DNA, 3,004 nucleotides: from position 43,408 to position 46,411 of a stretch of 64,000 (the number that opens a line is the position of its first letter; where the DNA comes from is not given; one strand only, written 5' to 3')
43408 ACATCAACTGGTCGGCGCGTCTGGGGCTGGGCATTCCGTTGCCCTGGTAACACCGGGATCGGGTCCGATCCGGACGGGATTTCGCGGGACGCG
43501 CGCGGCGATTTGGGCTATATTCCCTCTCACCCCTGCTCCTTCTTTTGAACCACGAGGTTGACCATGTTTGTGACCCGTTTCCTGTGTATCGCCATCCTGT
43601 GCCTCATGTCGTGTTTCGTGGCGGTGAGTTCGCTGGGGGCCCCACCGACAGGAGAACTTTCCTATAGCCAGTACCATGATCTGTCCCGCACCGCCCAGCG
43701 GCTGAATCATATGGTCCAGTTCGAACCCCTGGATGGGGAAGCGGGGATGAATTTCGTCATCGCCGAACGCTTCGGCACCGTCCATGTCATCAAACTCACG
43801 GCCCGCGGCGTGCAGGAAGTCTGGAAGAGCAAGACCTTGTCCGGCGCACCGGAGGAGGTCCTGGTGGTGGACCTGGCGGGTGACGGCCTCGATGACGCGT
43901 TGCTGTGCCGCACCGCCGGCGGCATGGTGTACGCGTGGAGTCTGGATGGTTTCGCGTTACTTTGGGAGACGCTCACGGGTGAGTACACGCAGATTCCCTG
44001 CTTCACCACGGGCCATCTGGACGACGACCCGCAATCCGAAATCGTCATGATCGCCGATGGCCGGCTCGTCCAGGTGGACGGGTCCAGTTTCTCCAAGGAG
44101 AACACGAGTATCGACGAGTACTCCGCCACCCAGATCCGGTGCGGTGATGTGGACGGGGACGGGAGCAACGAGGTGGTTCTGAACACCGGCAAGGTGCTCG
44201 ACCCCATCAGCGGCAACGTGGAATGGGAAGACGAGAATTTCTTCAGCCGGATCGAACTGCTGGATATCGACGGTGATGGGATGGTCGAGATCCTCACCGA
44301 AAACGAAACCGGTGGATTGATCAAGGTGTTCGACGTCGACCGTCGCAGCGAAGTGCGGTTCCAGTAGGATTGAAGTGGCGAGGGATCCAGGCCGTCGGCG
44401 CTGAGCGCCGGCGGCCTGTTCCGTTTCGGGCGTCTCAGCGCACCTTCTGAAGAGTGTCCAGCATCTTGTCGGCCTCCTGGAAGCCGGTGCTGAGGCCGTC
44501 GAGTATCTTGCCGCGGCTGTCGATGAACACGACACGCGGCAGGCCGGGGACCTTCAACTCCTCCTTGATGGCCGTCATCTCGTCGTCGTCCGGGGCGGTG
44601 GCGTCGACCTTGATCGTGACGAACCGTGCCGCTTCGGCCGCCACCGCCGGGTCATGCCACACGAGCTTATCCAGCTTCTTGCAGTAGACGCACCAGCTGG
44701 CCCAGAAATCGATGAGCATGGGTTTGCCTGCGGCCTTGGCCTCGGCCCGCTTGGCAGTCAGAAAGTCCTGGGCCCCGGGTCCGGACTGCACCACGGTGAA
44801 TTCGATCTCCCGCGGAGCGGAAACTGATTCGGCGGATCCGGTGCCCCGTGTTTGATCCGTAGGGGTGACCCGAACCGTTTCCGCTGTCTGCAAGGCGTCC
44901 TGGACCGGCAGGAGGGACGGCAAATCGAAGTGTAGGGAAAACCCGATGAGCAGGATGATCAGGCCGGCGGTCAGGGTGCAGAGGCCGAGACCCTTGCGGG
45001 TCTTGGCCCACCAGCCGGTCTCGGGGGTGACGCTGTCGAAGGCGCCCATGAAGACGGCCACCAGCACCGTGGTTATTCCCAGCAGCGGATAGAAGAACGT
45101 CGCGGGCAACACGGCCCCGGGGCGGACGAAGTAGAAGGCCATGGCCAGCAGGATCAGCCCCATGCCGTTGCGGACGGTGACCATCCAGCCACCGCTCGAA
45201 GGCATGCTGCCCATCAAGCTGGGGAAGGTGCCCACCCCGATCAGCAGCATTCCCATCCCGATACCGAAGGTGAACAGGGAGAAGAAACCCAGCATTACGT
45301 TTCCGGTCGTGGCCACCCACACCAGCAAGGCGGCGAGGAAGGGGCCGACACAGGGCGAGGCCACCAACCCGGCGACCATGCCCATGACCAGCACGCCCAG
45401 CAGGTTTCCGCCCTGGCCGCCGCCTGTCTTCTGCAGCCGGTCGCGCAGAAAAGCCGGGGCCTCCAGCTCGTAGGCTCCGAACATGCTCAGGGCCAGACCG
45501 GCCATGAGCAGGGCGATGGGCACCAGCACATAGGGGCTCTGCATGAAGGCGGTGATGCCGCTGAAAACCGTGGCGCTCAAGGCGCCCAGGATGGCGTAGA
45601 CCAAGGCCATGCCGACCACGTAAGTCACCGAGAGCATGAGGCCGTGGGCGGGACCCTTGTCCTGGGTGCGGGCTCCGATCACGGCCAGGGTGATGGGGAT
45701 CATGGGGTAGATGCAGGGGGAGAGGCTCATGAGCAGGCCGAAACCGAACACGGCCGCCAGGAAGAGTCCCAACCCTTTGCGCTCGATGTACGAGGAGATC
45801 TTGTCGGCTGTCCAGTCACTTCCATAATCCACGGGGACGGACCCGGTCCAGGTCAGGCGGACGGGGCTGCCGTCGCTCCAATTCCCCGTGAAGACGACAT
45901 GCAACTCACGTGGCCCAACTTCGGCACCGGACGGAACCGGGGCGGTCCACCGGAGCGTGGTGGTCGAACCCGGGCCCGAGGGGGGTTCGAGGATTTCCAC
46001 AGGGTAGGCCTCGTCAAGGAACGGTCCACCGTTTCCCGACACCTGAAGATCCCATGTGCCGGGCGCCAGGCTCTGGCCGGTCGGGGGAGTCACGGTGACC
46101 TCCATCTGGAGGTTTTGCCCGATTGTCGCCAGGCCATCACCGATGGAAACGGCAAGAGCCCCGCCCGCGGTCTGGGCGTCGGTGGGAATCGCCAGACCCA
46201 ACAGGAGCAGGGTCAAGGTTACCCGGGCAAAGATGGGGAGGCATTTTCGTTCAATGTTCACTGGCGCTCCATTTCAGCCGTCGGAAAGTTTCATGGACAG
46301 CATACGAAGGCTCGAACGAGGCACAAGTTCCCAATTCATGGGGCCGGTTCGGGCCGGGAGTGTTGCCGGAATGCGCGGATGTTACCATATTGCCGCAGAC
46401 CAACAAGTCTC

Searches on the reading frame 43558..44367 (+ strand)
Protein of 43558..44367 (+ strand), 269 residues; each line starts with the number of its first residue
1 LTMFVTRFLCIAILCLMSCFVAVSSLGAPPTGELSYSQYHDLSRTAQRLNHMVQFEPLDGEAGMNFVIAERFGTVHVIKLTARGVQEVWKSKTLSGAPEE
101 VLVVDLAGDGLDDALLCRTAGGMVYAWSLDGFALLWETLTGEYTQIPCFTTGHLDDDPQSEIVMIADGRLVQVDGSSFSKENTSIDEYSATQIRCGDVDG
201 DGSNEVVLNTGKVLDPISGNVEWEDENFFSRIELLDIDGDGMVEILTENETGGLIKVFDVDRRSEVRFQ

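Call 52: search_protein_families(library=pfam, proteins=[window:43558-44367:+], max_evalue=0.001)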
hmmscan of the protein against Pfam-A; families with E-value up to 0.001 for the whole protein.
window:43558-44367:+ (269 aa): 3 families
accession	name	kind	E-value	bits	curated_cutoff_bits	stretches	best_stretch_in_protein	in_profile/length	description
PF13517.12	FG-GAP_3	-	1.4e-07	32.4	26.9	0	154-207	2-60/61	FG-GAP-like repeat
PF25292.1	Beta-prop_CGLA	-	3.6e-05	23.8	26.8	0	77-137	11-68/316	Lambda-carrageenase beta-propeller domain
PF01839.29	FG-GAP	-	6.6e-05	23.1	22.1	0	196-208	8-20/37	FG-GAP repeat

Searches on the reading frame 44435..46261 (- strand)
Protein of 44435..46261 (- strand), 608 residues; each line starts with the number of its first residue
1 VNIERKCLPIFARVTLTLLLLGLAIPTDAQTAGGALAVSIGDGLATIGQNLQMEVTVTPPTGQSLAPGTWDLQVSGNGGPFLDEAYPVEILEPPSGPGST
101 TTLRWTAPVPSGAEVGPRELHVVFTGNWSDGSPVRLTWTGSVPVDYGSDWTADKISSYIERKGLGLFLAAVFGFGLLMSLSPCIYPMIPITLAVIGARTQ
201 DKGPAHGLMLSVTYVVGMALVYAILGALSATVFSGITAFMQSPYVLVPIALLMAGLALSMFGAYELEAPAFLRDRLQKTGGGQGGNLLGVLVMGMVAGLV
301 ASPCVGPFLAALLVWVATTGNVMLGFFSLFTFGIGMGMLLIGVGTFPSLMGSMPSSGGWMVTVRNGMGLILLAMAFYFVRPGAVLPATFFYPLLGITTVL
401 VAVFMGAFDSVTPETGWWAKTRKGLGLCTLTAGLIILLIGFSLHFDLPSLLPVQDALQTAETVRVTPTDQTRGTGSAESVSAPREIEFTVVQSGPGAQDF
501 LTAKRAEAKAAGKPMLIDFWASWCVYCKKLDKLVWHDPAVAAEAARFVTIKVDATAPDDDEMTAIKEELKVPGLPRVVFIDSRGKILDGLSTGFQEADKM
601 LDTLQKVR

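Call 23: search_protein_families(library=pfam, proteins=[window:44435-46261:-], max_evalue=0.001)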
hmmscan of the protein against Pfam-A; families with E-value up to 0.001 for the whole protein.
window:44435-46261:- (608 aa): 6 families
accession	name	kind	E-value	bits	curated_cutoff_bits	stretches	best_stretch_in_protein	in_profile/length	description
PF02683.22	DsbD_TM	-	1.6e-54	185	27.1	1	166-380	3-216/219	Cytochrome C biogenesis protein transmembrane domain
PF13899.12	Thioredoxin_7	-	2.5e-15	56.8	27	1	499-581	4-82/83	Thioredoxin-like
PF13098.12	Thioredoxin_2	-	2.7e-10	40.9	27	1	508-602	1-102/104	Thioredoxin-like domain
PF00085.26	Thioredoxin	-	3.3e-08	33.9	23.5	1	510-604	16-101/103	Thioredoxin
PF13386.12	DsbD_2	-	5.2e-08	33.4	24.9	1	171-352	2-179/199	Cytochrome C biogenesis protein transmembrane region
PF03190.21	Thioredox_DsbH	-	1.4e-05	25.6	27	1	506-584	31-113/163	Protein of unknown function, DUF255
